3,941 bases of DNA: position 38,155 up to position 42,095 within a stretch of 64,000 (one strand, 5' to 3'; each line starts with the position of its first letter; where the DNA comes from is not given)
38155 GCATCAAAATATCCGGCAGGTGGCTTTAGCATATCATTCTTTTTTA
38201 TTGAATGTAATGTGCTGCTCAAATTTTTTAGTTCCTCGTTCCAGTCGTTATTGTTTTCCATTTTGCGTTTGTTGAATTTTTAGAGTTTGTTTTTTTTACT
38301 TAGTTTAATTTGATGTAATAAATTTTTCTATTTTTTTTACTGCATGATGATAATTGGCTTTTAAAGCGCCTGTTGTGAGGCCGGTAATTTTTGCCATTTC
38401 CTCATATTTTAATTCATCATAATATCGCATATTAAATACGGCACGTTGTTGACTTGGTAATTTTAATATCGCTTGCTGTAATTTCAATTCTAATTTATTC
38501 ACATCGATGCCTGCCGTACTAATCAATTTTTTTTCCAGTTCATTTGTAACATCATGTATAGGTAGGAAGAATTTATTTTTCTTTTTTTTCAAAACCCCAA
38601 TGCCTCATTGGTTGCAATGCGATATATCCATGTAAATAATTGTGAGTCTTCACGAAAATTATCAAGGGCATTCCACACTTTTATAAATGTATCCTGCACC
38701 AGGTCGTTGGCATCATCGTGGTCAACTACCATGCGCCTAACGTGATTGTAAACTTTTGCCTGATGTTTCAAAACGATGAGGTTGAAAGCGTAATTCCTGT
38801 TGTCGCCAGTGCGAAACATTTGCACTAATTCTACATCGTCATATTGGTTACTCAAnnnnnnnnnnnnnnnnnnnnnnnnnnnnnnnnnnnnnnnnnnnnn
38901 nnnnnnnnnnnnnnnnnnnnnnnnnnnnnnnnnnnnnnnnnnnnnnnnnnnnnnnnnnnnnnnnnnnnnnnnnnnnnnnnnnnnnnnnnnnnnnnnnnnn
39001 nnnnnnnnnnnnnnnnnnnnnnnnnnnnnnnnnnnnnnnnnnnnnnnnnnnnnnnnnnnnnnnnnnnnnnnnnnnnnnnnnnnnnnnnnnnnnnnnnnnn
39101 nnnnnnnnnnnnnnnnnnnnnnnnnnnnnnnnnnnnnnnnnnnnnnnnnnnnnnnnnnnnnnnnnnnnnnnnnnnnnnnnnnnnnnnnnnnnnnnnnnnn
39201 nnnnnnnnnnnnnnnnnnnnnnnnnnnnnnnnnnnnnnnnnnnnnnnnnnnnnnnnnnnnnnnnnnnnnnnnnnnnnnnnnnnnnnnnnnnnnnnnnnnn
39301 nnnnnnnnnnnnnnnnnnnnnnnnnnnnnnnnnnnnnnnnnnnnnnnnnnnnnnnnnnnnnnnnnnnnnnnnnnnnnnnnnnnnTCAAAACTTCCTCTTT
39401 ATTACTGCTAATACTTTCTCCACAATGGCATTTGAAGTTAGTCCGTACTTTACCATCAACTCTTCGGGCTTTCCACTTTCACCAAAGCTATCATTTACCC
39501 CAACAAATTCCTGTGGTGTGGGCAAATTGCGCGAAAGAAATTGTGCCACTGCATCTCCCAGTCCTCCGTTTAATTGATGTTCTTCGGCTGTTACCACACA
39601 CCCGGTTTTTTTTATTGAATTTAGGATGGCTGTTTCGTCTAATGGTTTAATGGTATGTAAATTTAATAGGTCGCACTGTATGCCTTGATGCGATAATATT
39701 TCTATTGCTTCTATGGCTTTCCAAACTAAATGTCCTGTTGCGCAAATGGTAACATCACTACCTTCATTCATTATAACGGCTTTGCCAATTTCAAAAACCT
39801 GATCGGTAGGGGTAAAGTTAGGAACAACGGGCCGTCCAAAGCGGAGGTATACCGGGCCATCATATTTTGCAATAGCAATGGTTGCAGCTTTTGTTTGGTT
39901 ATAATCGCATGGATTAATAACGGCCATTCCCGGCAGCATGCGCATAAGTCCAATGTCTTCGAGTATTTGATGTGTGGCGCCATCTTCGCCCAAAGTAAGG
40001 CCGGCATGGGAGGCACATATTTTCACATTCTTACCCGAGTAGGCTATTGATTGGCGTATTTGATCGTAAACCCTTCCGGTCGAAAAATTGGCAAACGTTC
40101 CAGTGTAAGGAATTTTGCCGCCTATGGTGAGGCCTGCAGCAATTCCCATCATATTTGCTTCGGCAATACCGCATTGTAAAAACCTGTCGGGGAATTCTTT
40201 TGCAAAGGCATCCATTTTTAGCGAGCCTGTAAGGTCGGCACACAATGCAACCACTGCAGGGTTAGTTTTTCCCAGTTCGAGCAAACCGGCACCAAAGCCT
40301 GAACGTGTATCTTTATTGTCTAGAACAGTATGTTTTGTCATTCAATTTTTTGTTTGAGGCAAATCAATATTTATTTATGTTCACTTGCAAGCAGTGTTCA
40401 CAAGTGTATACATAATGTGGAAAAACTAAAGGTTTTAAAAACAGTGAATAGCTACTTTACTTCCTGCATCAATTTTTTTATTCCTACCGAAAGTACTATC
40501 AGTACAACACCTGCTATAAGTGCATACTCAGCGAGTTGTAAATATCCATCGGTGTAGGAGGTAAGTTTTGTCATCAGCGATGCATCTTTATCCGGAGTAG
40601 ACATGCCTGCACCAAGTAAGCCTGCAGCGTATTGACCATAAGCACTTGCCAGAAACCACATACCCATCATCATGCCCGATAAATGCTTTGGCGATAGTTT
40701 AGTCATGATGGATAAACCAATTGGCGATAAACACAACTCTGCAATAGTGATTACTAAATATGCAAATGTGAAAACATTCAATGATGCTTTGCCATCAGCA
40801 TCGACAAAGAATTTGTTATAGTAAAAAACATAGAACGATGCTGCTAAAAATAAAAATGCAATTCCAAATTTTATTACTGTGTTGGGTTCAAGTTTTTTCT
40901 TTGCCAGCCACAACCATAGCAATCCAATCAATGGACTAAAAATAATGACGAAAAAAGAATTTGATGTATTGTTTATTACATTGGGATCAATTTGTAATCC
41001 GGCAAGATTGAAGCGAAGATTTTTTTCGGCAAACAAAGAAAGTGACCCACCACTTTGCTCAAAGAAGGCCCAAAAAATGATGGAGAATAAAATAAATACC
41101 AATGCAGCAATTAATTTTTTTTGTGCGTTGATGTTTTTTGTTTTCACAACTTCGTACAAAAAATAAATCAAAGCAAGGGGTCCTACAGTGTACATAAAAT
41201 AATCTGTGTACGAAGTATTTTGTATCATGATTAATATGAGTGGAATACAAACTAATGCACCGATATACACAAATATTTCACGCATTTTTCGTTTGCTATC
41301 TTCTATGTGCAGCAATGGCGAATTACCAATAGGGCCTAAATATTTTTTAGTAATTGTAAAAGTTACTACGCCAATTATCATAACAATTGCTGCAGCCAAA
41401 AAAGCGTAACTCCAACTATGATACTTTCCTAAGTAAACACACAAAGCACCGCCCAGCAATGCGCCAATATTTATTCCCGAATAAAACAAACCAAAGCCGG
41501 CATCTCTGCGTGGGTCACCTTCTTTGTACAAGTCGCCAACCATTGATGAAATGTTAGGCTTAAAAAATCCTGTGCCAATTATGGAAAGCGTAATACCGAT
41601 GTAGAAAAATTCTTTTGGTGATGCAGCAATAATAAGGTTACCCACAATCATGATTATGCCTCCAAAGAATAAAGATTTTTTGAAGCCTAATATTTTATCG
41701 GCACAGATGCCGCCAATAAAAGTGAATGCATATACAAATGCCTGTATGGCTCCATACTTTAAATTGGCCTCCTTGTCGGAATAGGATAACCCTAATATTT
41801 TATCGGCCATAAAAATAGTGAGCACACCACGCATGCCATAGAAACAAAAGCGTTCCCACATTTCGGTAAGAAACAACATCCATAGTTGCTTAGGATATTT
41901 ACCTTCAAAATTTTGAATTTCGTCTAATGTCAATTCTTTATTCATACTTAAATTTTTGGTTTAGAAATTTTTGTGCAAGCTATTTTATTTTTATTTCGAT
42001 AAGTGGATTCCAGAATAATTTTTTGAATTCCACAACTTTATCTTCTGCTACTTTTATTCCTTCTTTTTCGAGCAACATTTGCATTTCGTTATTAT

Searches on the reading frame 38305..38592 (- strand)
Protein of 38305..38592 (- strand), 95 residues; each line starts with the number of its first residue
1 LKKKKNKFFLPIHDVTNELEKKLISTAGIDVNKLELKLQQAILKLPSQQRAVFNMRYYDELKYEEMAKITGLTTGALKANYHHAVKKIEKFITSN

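Call 52: search_protein_families(library=pfam, proteins=[window:38305-38592:-], max_evalue=0.001)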
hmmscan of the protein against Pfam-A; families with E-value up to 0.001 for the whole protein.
window:38305-38592:- (95 aa): 2 families
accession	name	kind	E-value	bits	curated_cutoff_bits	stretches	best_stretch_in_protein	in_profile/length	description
PF08281.18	Sigma70_r4_2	-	1.3e-15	57.2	25.7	1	37-88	3-54/54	Sigma-70, region 4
PF04545.22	Sigma70_r4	-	1.4e-07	31.4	24.1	1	41-88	1-48/50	Sigma-70, region 4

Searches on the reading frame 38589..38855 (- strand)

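Call 52: search_protein_families(library=pfam, proteins=[window:38589-38855:-], max_evalue=0.001)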
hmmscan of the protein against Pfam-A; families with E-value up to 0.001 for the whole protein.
window:38589-38855:- (88 aa): 1 family
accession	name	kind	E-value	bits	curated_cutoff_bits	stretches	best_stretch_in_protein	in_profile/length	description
PF04542.20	Sigma70_r2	-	1.6e-16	60.3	24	1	28-86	2-62/71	Sigma-70 region 2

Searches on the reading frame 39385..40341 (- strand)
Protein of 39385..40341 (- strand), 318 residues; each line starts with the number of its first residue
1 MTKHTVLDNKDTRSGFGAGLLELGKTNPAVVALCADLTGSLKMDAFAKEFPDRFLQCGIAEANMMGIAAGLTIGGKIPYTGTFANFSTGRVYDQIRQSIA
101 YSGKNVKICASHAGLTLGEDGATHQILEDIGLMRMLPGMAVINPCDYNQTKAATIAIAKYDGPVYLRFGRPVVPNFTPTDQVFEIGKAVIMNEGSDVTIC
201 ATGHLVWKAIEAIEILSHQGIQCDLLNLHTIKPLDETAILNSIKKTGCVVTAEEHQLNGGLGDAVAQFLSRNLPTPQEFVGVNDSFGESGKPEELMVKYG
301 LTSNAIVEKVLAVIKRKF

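Call 35: search_protein_families(library=pfam, proteins=[window:39385-40341:-], max_evalue=0.00001)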
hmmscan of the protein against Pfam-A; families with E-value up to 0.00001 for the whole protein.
window:39385-40341:- (318 aa): 2 families
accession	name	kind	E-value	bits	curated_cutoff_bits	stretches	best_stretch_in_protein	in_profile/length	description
PF02779.29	Transket_pyr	-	2.9e-42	144.7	27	1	10-172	3-171/174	Transketolase, pyrimidine binding domain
PF02780.25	Transketolase_C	-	1.4e-29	103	25.9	1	186-306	1-124/124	Transketolase, C-terminal domain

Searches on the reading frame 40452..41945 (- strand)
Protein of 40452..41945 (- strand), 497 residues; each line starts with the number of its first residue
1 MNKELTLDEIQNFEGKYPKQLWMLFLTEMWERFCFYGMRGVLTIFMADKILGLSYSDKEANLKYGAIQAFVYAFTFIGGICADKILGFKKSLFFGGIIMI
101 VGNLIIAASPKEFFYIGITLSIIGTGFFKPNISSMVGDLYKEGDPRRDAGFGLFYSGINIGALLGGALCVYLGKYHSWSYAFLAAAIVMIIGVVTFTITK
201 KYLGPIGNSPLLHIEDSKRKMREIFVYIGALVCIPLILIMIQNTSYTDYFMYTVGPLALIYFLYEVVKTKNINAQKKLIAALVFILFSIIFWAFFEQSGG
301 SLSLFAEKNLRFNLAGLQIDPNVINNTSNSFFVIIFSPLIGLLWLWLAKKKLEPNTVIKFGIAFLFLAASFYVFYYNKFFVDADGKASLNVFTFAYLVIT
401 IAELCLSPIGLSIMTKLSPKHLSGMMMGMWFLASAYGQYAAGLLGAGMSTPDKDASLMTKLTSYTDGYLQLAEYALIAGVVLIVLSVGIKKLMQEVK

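Call 35: search_protein_families(library=pfam, proteins=[window:40452-41945:-], max_evalue=0.00001)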
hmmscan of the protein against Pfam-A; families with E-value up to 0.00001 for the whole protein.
window:40452-41945:- (497 aa): 2 families
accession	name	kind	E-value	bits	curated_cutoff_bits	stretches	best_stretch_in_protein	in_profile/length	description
PF00854.27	PTR2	-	7.5e-56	190.1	27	1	92-451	4-382/392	POT family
PF07690.21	MFS_1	-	2.3e-24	86.4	33.4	1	33-437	6-342/347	Major Facilitator Superfamily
